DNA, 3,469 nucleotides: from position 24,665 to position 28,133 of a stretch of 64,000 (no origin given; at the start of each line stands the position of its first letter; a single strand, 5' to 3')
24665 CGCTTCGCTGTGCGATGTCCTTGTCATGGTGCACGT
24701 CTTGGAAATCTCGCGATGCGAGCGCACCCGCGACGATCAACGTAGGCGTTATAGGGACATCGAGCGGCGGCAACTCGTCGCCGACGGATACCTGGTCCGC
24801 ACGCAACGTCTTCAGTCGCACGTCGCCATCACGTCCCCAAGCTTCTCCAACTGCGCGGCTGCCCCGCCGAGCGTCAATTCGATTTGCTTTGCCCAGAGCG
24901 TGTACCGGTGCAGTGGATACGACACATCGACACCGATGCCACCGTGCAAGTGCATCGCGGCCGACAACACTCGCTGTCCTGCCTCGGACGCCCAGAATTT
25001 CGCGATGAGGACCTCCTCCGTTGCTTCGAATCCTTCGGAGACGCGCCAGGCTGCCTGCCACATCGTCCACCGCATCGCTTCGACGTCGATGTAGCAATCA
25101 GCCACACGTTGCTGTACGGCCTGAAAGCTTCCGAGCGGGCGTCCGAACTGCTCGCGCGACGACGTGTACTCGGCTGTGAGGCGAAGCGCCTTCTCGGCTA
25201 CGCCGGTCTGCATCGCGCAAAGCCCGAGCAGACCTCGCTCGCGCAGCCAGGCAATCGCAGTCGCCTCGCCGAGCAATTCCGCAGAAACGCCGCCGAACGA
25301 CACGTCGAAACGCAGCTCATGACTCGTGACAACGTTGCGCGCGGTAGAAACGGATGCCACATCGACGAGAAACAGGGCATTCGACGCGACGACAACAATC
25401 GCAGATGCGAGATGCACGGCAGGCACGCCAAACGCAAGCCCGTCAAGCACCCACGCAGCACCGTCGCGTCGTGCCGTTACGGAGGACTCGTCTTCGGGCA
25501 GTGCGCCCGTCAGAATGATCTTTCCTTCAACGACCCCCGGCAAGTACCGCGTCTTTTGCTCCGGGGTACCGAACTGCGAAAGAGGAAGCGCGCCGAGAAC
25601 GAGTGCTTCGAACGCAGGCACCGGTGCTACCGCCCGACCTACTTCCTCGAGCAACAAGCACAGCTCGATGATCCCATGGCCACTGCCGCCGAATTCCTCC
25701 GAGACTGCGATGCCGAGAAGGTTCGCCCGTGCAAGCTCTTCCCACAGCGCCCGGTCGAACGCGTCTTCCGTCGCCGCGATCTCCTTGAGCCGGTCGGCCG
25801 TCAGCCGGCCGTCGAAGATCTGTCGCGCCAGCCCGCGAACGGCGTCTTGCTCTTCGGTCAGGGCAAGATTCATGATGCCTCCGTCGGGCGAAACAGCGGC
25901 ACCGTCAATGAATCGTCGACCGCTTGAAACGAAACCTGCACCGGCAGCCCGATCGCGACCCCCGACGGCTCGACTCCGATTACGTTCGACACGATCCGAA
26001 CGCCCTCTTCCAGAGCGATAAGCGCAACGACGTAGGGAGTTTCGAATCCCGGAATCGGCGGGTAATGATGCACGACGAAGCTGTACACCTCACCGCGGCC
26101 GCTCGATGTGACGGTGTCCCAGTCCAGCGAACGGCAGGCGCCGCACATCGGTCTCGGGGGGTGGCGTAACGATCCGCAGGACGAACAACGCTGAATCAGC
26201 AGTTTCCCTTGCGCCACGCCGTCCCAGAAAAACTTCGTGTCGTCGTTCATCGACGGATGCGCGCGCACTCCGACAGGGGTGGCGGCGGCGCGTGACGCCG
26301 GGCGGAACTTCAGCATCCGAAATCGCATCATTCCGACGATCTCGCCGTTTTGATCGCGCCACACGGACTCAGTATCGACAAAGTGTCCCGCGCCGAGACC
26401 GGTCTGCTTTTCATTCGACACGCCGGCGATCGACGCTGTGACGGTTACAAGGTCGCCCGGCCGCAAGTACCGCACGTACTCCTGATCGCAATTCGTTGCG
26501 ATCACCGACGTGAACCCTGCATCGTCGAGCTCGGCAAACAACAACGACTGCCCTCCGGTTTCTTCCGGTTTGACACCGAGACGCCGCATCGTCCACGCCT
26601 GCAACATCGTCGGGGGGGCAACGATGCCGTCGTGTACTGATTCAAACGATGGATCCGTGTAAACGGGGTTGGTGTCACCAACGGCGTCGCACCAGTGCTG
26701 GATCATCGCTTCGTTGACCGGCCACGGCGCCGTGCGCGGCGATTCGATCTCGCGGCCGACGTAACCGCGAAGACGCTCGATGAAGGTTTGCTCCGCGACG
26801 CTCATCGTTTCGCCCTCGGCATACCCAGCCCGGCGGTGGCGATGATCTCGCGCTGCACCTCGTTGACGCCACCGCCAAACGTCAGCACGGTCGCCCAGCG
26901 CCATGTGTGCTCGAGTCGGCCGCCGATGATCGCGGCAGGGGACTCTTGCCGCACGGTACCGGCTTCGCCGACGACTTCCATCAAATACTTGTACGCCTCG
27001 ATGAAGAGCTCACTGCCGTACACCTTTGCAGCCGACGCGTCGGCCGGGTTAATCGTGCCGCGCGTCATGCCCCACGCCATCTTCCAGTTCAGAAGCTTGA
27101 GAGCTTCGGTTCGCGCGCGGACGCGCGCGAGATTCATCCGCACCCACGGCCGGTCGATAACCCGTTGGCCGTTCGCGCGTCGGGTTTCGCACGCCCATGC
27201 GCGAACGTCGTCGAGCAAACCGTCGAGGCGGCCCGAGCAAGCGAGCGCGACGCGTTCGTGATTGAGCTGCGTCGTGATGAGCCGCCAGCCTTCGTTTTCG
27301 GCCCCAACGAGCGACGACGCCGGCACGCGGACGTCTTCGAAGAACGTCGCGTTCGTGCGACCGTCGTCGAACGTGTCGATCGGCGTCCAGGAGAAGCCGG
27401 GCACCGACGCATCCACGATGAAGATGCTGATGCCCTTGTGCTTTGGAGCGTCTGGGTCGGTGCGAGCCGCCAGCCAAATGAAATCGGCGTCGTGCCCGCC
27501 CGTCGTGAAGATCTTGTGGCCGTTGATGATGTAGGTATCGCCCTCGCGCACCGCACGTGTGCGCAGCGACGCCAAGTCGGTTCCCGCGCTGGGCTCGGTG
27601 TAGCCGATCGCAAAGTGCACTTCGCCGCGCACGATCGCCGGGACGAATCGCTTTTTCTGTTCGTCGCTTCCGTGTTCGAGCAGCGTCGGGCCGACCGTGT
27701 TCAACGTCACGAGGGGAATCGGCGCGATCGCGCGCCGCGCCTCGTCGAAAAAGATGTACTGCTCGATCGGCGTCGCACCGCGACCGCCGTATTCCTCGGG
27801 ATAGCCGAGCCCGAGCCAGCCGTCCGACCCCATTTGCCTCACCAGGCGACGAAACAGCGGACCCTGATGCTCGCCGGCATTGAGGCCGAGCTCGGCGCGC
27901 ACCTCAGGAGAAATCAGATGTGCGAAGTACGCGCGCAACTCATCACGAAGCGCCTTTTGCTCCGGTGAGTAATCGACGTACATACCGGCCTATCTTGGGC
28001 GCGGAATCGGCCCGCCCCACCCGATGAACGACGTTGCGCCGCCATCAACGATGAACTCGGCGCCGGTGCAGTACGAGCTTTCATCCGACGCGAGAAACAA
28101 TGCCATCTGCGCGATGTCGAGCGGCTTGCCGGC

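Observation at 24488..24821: ChsH1-like MaoC hotdog gene split across two reading frames between an ACAD and the Ltp2-like thiolase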

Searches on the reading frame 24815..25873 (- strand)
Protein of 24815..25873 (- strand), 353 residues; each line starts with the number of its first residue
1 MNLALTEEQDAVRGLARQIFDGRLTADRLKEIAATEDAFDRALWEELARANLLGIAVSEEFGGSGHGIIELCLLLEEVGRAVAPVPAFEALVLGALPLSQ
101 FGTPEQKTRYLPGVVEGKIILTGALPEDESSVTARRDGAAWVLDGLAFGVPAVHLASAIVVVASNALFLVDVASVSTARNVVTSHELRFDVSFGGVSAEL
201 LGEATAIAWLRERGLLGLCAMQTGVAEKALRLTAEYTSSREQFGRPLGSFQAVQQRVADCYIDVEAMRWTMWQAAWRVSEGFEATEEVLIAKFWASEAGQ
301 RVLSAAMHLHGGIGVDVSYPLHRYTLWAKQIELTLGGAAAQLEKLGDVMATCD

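Call 7: search_protein_families(library=pfam, proteins=[window:24815-25873:-], max_evalue=0.01)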
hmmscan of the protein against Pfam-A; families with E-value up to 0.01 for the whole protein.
window:24815-25873:- (353 aa): 4 families
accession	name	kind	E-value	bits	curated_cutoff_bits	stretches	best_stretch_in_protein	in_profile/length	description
PF00441.29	Acyl-CoA_dh_1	-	2.1e-30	106.3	22.4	1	216-346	16-146/150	Acyl-CoA dehydrogenase, C-terminal domain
PF02771.21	Acyl-CoA_dh_N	-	1.9e-24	86.6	22.9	1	6-118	1-113/113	Acyl-CoA dehydrogenase, N-terminal domain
PF08028.16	Acyl-CoA_dh_2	-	5.8e-11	43.2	22.7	1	216-324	1-119/134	Acyl-CoA dehydrogenase, C-terminal domain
PF21343.2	ACAD9-ACADV_C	-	5.4e-05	23.9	27.8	1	242-304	27-90/120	ACAD9/ACADV, C-terminal domain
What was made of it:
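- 24812..25873 (-): Acyl-CoA dehydrogenase subunit, 353 aa, one of the ChsE1-ChsE2-type pair. Intact. Pfam hits to Acyl-CoA_dh_N and Acyl-CoA_dh_1 only (call 7).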

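Call 42: search_solved_structures(query=window:24815-25873:-, max_evalue=1e-10)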
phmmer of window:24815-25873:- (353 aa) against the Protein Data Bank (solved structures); distinct sequences matched with E-value up to 1e-10: 66 (the best 60 are shown).
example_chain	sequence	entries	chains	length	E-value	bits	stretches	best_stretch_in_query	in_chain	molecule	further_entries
6wy8_A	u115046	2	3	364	6.1e-85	288.8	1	1-350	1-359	Acyl-CoA dehydrogenase domain protein Tcur3481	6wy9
4x28_D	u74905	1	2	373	2e-61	211.5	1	3-350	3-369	Acyl-CoA dehydrogenase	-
4l1f_A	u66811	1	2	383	2.7e-32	115.7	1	211-333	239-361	Acyl-CoA dehydrogenase domain protein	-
7szv_A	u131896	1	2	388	1.8e-29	106.5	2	157-342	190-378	Acyl-CoA dehydrogenase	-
5ol2_C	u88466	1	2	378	9.8e-29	104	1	211-339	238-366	Acyl-CoA dehydrogenase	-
4u83_A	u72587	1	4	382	9.2e-28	100.8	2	199-324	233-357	Acyl-CoA dehydrogenase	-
5lnx_A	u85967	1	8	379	3.2e-27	99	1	207-333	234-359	Acyl-CoA dehydrogenase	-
4n5f_A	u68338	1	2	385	4e-27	98.7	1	204-333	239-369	Putative acyl-CoA dehydrogenase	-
1buc_A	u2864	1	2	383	4.4e-27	98.6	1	206-344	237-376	BUTYRYL-COA DEHYDROGENASE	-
4kto_A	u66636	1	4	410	9.2e-27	97.5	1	1-127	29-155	isovaleryl-CoA dehydrogenase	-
6fah_C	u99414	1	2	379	2.8e-25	92.7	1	212-324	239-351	Caffeyl-CoA reductase-Etf complex subunit CarC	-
9w60_A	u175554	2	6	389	1.1e-24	90.8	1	207-342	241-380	Butyryl CoA dehydrogenase apo protein | Butyryl CoA Dehydrogenase with FAD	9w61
7w0j_A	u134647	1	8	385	1.8e-24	90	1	6-150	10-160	Acyl-CoA dehydrogenase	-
8i4p_A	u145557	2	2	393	2e-24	89.8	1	6-150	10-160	Acyl-CoA dehydrogenase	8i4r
3nf4_A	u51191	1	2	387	5.5e-24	88.4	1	211-336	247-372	acyl-CoA dehydrogenase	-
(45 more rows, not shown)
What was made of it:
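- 24812..25873 (-): PDB 6WY8_A (Tcur3481) E 6e-85; 4X28_D E 2e-61 (call 42).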

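Call 43: search_protein_families(library=ncbifam, proteins=[window:24815-25873:-], max_evalue=0.00001)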
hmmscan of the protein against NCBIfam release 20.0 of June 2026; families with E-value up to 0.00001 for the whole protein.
window:24815-25873:- (353 aa): 18 families
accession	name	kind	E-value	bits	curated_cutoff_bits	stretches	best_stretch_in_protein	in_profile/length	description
NF042972.1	AcrlCoAredClosAcrC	equivalog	1.4e-39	135.9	640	2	214-336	241-363/378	acryloyl-CoA reductase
TIGR03203.1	pimD_small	equivalog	9.5e-35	120.4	652.7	1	5-344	4-371/378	pimeloyl-CoA dehydrogenase small subunit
NF042439.1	SulpropCoADesulf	equivalog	3.5e-31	108.3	600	2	217-343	237-362/379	3-sulfinopropanoyl-CoA desulfinase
NF053553.1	prodigi_MBC_PigA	equivalog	5.4e-30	104.8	500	2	212-325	244-355/381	prodigiosin MBC biosynthesis dehydrogenase PigA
NF050027.1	acylCoADhIpdE2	equivalog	6.8e-29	101.4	450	1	8-345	2-306/311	acyl-CoA dehydrogenase IpdE2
NF045652.1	ProlPCPDhRedW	equivalog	3.9e-27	95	650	2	217-315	242-340/376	L-prolyl-[peptidyl-carrier protein] dehydrogenase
NF008997.0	PRK12341.1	equivalog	9e-27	94.1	537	2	217-323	244-350/382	acyl-CoA dehydrogenase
NF045552.1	GlutCoADH_Des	equivalog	6.9e-24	84.8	470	1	219-325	248-355/387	glutaryl-CoA dehydrogenase Acd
NF043006.1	CyhCrbnylCoADH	equivalog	5.6e-22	78.2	650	1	219-333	245-359/380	cyclohexane-1-carbonyl-CoA dehydrogenase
NF002885.1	PRK03354.1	equivalog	5.6e-21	75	540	1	212-323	238-347/378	crotonobetainyl-CoA dehydrogenase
NF058590.1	AcCoDHFadEBacil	equivalog_domain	5.1e-20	71.5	600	2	5-133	21-149/586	acyl-CoA dehydrogenase FadE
TIGR03207.1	cyc_hxne_CoA_dh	equivalog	1.8e-19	69.8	575.35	2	213-318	238-341/372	cyclohexanecarboxyl-CoA dehydrogenase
NF007000.1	PRK09463.1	subfamily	9.2e-16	57.3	600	1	217-316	300-399/726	acyl-CoA dehydrogenase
NF009586.0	PRK13026.1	subfamily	2.2e-14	52.7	608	1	217-317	335-435/777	acyl-CoA dehydrogenase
NF052270.1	Staph_DH_FadE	equivalog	9e-10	37.8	600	1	217-328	261-372/400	acyl-CoA dehydrogenase FadE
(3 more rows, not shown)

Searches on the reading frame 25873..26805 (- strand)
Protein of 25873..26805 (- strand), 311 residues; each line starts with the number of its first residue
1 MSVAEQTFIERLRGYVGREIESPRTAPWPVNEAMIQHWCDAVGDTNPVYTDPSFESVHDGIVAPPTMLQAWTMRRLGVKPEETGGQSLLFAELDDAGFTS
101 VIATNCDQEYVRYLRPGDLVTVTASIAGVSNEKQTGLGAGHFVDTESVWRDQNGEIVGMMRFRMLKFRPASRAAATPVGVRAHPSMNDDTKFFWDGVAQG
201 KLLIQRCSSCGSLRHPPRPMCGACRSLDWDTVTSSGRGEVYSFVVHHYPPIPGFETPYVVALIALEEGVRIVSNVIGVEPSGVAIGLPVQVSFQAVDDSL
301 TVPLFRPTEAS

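Call 7: search_protein_families(library=pfam, proteins=[window:25873-26805:-], max_evalue=0.01)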
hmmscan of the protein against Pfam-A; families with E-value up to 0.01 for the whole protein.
window:25873-26805:- (311 aa): 3 families
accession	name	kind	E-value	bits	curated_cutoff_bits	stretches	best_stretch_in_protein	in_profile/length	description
PF01796.24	OB_ChsH2_C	-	1.9e-19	69.8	27.1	1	232-294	2-65/65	ChsH2, C-terminal OB-fold domain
PF13452.11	FAS1_DH_region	-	8.8e-18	65.2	22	1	26-157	10-129/132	FAS1-like, dehydratase domain region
PF12172.15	zf-ChsH2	-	1.8e-12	47.3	23.2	1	194-229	1-36/37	ChsH2, rubredoxin-like zinc ribbon domain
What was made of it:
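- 25870..26805 (-): chsH2: non-catalytic MaoC-like domain followed by zinc ribbon and OB-fold (DUF35), 311 aa, intact. Tyr replaces the catalytic His (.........). Pfam FAS1_DH_region, zf-ChsH2 and OB_ChsH2_C (call 7).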

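Call 22: search_solved_structures(query=window:25873-26805:-, max_evalue=0.001, show_alignments=2)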
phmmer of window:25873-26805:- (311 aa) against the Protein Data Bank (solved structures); distinct sequences matched with E-value up to 0.001: 9.
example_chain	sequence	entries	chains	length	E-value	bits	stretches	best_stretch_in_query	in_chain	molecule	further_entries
6ok1_B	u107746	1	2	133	1.4e-42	149.1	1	183-308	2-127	ChsH2(DUF35)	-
4wnb_A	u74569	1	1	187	1.6e-38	135.7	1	22-178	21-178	Hydratase ChsH2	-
4w78_A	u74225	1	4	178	2e-38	135.4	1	22-177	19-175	Hydratase ChsH1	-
9myr_B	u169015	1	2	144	1.7e-15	60.1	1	188-301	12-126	Acyl dehydratase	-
6esq_E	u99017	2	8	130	7.5e-14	54.7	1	202-297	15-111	Pfam DUF35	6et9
6htj_A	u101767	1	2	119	8.4e-08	34.8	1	197-306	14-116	Nucleic-acid-binding protein containing a Zn-ribbon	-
7pxp_A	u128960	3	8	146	1.1e-06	31.1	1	205-277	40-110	Benzoylsuccinyl-CoA thiolase subunit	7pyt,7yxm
5m3k_B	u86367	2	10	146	8.7e-06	28.2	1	203-292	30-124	2,4-diacetylphloroglucinol biosynthesis protein PhlB | 2,4-diacetylphloroglucinol biosynthesis protein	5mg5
9skh_E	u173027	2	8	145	3.3e-05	26.3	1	202-291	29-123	2,4-diacetylphloroglucinol biosynthesis protein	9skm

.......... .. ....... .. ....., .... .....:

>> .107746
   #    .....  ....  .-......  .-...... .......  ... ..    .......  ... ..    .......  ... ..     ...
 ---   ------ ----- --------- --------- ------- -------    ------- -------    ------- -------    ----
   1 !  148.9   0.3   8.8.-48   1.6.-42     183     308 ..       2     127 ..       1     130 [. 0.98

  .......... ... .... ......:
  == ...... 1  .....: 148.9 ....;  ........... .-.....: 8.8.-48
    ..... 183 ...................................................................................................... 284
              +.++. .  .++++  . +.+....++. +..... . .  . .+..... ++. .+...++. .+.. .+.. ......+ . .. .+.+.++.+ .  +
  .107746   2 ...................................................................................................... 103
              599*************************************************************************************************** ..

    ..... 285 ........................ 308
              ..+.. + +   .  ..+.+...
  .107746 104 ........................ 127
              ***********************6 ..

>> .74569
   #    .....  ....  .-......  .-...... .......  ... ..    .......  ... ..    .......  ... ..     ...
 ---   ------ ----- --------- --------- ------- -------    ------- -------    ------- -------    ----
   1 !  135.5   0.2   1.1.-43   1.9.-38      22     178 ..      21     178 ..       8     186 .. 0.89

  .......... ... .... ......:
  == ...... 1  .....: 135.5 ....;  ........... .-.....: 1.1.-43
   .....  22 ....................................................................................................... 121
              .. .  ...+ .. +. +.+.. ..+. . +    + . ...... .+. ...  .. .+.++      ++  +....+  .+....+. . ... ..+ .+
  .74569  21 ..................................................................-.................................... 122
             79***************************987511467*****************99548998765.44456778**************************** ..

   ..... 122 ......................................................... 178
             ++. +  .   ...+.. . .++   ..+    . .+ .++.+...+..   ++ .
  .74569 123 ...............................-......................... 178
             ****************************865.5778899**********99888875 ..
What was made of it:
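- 25870..26805 (-): PDB 4WNB_A E 1.6e-38 and 6OK1_B E 1.4e-42 (call 22).
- Checked: Partner: the ChsH2-like protein has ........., with Tyr where hydratases have His (call 22).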

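Call 43: search_protein_families(library=ncbifam, proteins=[window:25873-26805:-], max_evalue=0.00001)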
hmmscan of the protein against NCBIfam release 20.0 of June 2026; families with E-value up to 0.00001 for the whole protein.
window:25873-26805:- (311 aa): 1 family
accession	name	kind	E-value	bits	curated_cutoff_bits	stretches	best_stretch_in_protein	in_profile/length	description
NF053627.1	BnzsclthlBbsAGT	equivalog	1.6e-11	44.4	250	1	205-276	39-109/145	benzoylsuccinyl-CoA thiolase subunit BbsA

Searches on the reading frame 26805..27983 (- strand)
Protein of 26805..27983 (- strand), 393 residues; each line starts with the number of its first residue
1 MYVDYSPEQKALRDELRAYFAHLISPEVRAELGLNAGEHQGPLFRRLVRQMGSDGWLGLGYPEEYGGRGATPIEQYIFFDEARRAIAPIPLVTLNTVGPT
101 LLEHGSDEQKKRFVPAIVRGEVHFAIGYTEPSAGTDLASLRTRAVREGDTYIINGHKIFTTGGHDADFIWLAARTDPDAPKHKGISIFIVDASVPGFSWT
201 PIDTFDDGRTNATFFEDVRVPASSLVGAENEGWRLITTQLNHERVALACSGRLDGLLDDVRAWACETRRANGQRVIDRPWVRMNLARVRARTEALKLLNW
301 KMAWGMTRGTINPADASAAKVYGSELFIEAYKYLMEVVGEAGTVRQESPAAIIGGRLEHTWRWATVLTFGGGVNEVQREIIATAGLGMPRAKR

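Call 7: search_protein_families(library=pfam, proteins=[window:26805-27983:-], max_evalue=0.01)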
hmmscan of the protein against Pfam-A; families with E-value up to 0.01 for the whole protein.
window:26805-27983:- (393 aa): 4 families
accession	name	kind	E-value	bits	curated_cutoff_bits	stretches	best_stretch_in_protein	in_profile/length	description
PF00441.29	Acyl-CoA_dh_1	-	2.9e-33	115.6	22.4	1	230-384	1-148/150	Acyl-CoA dehydrogenase, C-terminal domain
PF02771.21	Acyl-CoA_dh_N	-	8.8e-22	78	22.9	1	6-121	1-113/113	Acyl-CoA dehydrogenase, N-terminal domain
PF02770.24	Acyl-CoA_dh_M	-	3.7e-20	72.3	33.3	1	125-217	1-96/97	Acyl-CoA dehydrogenase, middle domain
PF08028.16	Acyl-CoA_dh_2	-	0.0039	17.9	22.7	1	255-343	13-110/134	Acyl-CoA dehydrogenase, C-terminal domain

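Call 41: search_solved_structures(query=window:26805-27983:-, max_evalue=1e-20)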
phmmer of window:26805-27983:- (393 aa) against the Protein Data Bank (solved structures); distinct sequences matched with E-value up to 1e-20: 57.
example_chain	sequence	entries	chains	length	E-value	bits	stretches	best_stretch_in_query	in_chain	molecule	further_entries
4x28_A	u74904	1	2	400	6e-138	463.2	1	1-393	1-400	Acyl-CoA dehydrogenase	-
6wy8_B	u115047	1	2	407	4e-131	440.7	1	11-393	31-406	Acyl-CoA dehydrogenase domain protein Tcur3483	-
6wy9_A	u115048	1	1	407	2.5e-130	438.1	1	11-393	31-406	Acyl-CoA dehydrogenase domain protein Tcur3483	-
3r7k_A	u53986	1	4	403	3.2e-45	157.9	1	6-383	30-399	Probable acyl CoA dehydrogenase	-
8hk0_A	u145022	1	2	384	1.1e-44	156.1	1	5-390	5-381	Acyl-CoA dehydrogenase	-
1ukw_A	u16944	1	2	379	5.3e-40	140.7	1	48-382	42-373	acyl-CoA dehydrogenase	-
8i4p_A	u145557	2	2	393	1.3e-39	139.4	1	58-382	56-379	Acyl-CoA dehydrogenase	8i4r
7w0j_A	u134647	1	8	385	1.3e-39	139.4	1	58-382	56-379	Acyl-CoA dehydrogenase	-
5lnx_A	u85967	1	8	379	1.4e-39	139.2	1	45-384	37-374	Acyl-CoA dehydrogenase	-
2pg0_A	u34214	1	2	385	2e-39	138.8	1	18-289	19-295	Acyl-CoA dehydrogenase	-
5ol2_C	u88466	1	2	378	1.2e-38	136.3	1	46-381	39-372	Acyl-CoA dehydrogenase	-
1ivh_A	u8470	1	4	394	3.1e-38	134.8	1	6-345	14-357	ISOVALERYL-COA DEHYDROGENASE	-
8sgr_A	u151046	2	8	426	3.9e-38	134.5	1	6-344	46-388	Isovaleryl-CoA dehydrogenase, mitochondrial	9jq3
4l1f_A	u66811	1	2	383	7e-38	133.7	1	44-343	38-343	Acyl-CoA dehydrogenase domain protein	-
4o5m_A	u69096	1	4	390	1.2e-37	133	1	7-381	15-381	Isovaleryl-CoA dehydrogenase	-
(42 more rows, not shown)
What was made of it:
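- On igr-type steroid side-chain operon (ChsE1-ChsE2, ChsH1-ChsH2, Ltp2): 6WY8_B E 4e-131 and 6WY8_A E 6e-85 (calls 41, 42).
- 26802..27983 (-): Acyl-CoA dehydrogenase subunit, 393 aa, the other member of the ChsE1-ChsE2-type pair. Intact. PDB 4X28_A E 6e-138; 6WY8_B (Tcur3483) E 4e-131 (call 41).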

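Call 43: search_protein_families(library=ncbifam, proteins=[window:26805-27983:-], max_evalue=0.00001)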
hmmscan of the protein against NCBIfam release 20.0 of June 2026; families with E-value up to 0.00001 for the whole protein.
window:26805-27983:- (393 aa): 17 families
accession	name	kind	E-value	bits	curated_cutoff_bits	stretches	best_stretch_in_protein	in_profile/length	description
TIGR03204.1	pimC_large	equivalog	8.8e-63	212.5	623.85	1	4-388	3-395/395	pimeloyl-CoA dehydrogenase large subunit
NF042972.1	AcrlCoAredClosAcrC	equivalog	5.6e-45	153.6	640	1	1-381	1-372/378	acryloyl-CoA reductase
NF045552.1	GlutCoADH_Des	equivalog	1.9e-38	132.7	470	1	1-393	1-387/387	glutaryl-CoA dehydrogenase Acd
TIGR03207.1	cyc_hxne_CoA_dh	equivalog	2e-38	132.1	575.35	1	6-345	2-340/372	cyclohexanecarboxyl-CoA dehydrogenase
NF008997.0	PRK12341.1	equivalog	4.6e-37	128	537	1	32-377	27-368/382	acyl-CoA dehydrogenase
NF045652.1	ProlPCPDhRedW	equivalog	3.2e-34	118.4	650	1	39-384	28-372/376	L-prolyl-[peptidyl-carrier protein] dehydrogenase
NF043006.1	CyhCrbnylCoADH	equivalog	6.4e-34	117.5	650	1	41-382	34-372/380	cyclohexane-1-carbonyl-CoA dehydrogenase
NF042439.1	SulpropCoADesulf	equivalog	2.6e-30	105.5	600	1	47-388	29-373/379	3-sulfinopropanoyl-CoA desulfinase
NF053553.1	prodigi_MBC_PigA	equivalog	8.1e-29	100.9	500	1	101-383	100-377/381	prodigiosin MBC biosynthesis dehydrogenase PigA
NF002885.1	PRK03354.1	equivalog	9.3e-27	94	540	1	45-377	40-365/378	crotonobetainyl-CoA dehydrogenase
TIGR03203.1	pimD_small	equivalog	2e-24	86.4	652.7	1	4-258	3-252/378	pimeloyl-CoA dehydrogenase small subunit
NF058590.1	AcCoDHFadEBacil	equivalog_domain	2.2e-23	82.6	600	1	4-301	20-315/586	acyl-CoA dehydrogenase FadE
NF052270.1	Staph_DH_FadE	equivalog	2.8e-17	62.5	600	1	100-345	116-361/400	acyl-CoA dehydrogenase FadE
NF037942.1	ac_ACP_DH_MbtN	equivalog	1.5e-16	60.1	700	1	104-384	91-364/376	mycobactin biosynthesis acyl-ACP dehydrogenase MbtN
TIGR04022.1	sulfur_SfnB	equivalog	6.2e-11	41.8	430.9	1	48-346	39-349/391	SfnB family sulfur acquisition oxidoreductase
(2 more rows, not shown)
